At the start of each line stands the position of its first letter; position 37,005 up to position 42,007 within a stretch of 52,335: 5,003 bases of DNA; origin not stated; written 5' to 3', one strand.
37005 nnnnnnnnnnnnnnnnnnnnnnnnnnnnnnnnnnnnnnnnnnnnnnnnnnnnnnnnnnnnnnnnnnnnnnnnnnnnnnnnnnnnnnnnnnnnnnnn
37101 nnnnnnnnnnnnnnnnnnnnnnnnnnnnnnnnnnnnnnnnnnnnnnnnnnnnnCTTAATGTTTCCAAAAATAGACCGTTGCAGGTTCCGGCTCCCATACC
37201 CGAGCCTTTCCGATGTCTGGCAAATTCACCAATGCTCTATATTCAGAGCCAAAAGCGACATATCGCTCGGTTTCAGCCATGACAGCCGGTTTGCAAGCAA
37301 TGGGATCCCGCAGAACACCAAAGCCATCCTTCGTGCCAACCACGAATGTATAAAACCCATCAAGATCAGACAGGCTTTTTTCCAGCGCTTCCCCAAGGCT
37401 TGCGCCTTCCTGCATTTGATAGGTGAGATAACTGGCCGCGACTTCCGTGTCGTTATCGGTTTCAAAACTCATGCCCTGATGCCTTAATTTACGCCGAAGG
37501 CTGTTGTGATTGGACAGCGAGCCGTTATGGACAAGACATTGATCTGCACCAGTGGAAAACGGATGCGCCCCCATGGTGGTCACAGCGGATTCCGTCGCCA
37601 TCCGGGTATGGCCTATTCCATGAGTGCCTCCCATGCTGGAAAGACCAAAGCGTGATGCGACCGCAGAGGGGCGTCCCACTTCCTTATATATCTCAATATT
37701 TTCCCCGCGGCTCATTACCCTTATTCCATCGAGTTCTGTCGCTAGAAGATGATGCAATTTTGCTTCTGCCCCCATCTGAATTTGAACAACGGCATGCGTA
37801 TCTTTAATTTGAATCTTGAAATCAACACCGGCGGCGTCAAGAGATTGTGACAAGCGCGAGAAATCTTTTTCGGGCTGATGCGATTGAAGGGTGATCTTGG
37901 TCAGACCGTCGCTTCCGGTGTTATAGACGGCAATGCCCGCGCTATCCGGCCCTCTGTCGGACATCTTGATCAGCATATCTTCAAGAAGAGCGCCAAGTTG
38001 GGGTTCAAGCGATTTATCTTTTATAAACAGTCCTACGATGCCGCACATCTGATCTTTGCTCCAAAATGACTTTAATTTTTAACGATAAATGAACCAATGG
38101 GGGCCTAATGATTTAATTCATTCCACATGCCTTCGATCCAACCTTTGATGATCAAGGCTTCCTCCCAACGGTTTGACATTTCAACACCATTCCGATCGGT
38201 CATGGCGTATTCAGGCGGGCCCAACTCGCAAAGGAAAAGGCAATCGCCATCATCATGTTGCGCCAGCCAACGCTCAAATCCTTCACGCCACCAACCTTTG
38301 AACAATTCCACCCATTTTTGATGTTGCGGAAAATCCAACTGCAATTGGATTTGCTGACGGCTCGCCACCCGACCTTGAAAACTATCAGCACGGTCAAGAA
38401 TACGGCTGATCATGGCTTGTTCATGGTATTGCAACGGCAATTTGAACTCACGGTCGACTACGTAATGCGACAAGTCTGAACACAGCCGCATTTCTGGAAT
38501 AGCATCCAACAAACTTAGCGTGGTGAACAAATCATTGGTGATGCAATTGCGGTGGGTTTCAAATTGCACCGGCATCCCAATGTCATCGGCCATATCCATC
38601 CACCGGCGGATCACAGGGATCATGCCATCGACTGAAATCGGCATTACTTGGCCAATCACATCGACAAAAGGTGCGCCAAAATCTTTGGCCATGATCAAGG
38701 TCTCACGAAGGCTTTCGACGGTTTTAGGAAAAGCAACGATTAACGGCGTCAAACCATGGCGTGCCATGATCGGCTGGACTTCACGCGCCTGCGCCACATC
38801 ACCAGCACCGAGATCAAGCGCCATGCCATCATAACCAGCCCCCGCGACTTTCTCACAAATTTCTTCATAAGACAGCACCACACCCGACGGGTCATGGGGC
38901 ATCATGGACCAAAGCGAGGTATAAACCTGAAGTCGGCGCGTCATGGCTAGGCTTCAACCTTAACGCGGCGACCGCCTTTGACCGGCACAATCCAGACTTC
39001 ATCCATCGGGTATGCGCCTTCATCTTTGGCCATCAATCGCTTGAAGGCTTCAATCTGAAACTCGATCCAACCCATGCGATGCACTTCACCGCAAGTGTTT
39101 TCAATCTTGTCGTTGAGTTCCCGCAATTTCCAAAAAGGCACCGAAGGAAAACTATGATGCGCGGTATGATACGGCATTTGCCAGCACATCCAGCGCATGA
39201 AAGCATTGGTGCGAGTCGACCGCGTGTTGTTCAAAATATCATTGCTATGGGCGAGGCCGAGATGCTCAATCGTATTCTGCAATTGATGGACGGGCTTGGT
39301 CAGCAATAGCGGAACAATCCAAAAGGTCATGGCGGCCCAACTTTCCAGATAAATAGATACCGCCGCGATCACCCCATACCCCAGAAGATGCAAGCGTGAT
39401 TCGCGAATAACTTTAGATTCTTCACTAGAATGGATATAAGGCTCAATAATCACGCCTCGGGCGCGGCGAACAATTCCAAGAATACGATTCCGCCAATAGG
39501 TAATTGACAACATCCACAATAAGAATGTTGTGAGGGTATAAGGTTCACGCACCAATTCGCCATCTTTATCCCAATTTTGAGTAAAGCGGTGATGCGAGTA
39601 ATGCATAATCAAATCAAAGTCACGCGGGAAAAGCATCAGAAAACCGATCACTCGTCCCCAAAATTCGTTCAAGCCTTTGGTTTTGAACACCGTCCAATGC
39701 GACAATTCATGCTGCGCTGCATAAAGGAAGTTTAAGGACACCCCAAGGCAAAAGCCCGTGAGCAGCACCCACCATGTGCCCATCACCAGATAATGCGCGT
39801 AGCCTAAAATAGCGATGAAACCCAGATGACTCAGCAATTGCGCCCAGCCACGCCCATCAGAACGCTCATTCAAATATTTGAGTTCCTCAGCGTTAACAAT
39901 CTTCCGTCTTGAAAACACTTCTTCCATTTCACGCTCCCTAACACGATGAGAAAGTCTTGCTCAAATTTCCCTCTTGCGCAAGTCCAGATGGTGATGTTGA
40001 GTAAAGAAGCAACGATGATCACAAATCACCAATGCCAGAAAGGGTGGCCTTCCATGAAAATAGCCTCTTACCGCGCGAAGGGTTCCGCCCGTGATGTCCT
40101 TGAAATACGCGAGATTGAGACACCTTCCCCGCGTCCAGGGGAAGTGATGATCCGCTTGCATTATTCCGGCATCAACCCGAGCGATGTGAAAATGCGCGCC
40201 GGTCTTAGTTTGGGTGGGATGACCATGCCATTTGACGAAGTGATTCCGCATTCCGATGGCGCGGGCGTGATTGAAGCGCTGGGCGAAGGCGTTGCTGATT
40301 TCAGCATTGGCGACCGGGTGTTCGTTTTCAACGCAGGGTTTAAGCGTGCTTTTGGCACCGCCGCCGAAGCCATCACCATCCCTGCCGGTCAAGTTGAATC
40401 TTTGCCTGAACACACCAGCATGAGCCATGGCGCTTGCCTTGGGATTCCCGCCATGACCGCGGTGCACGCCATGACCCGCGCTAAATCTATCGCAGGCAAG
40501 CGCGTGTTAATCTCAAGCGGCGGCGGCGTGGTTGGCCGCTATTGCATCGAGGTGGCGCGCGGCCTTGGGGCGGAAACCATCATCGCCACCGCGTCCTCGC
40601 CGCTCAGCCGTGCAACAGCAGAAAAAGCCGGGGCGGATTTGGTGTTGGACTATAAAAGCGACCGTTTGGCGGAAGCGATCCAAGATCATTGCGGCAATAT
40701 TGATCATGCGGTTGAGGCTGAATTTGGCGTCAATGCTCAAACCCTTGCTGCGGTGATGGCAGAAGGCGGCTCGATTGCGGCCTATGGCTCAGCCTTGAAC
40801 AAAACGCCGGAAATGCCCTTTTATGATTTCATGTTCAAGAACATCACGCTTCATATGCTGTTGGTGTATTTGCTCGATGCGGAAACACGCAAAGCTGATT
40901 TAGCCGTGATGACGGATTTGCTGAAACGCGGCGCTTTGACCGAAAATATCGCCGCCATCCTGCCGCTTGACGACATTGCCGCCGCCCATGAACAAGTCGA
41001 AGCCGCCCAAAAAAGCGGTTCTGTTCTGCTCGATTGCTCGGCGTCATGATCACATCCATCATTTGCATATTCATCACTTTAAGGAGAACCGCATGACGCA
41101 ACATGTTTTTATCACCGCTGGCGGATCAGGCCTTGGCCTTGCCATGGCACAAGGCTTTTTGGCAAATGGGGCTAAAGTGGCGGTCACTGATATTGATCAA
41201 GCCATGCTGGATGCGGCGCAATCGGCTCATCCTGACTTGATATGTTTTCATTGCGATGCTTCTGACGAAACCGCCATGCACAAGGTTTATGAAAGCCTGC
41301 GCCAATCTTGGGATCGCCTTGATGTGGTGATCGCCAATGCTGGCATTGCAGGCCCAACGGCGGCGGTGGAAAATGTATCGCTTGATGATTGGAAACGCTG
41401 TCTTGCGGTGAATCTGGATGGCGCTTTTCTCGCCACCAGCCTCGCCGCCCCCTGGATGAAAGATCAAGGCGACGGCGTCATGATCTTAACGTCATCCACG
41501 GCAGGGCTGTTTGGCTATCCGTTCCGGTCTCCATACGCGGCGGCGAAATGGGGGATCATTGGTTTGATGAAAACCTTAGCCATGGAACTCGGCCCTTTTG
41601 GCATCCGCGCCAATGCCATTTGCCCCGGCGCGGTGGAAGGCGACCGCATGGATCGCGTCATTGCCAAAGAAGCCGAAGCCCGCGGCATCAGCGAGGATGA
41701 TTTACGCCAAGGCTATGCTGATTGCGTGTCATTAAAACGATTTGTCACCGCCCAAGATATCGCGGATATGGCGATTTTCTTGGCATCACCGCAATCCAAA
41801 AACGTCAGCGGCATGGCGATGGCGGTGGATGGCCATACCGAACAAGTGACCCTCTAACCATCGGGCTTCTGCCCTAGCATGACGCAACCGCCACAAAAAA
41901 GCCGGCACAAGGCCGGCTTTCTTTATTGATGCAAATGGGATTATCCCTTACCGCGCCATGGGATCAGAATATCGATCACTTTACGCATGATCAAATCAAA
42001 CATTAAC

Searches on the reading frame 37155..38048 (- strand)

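Call 19: search_protein_families(library=pfam, proteins=[window:37155-38048:-], max_evalue=0.00001)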
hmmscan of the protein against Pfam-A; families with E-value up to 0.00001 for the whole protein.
window:37155-38048:- (297 aa): 2 families
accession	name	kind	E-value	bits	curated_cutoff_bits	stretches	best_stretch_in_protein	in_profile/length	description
PF13522.11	GATase_6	-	7.3e-21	75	27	1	140-269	9-130/130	Glutamine amidotransferase domain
PF13537.11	GATase_7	-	4.7e-18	65.8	25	1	147-274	1-122/123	Glutamine amidotransferase domain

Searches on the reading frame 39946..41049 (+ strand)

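Call 20: search_protein_families(library=pfam, proteins=[window:39946-41049:+], max_evalue=0.00001)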
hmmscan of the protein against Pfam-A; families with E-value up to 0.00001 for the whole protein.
window:39946-41049:+ (367 aa): 3 families
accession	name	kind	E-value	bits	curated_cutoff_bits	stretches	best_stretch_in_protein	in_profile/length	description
PF00107.32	ADH_zinc_N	-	2.5e-16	60.2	31.8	1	196-313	2-119/129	Zinc-binding dehydrogenase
PF08240.17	ADH_N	-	1.2e-14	54.9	23.5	1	64-154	2-103/104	Alcohol dehydrogenase GroES-like domain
PF13602.12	ADH_zinc_N_2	-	1.3e-10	42.7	27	1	229-361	2-133/134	Zinc-binding dehydrogenase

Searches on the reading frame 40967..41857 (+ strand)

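Call 20: search_protein_families(library=pfam, proteins=[window:40967-41857:+], max_evalue=0.00001)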
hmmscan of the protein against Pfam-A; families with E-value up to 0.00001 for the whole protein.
window:40967-41857:+ (296 aa): 4 families
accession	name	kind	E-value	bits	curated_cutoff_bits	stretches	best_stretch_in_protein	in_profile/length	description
PF13561.12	adh_short_C2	-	4.1e-53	180.8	27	1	53-289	5-233/236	Enoyl-(Acyl carrier protein) reductase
PF00106.31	adh_short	-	5.9e-49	166.6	26.6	1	45-230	1-189/195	short chain dehydrogenase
PF08659.16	KR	-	1.9e-12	47.9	22.6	1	48-194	4-153/180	KR domain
PF23441.1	SDR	-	7.9e-09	35.7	27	1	46-289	9-253/258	SDR-like rossmann domain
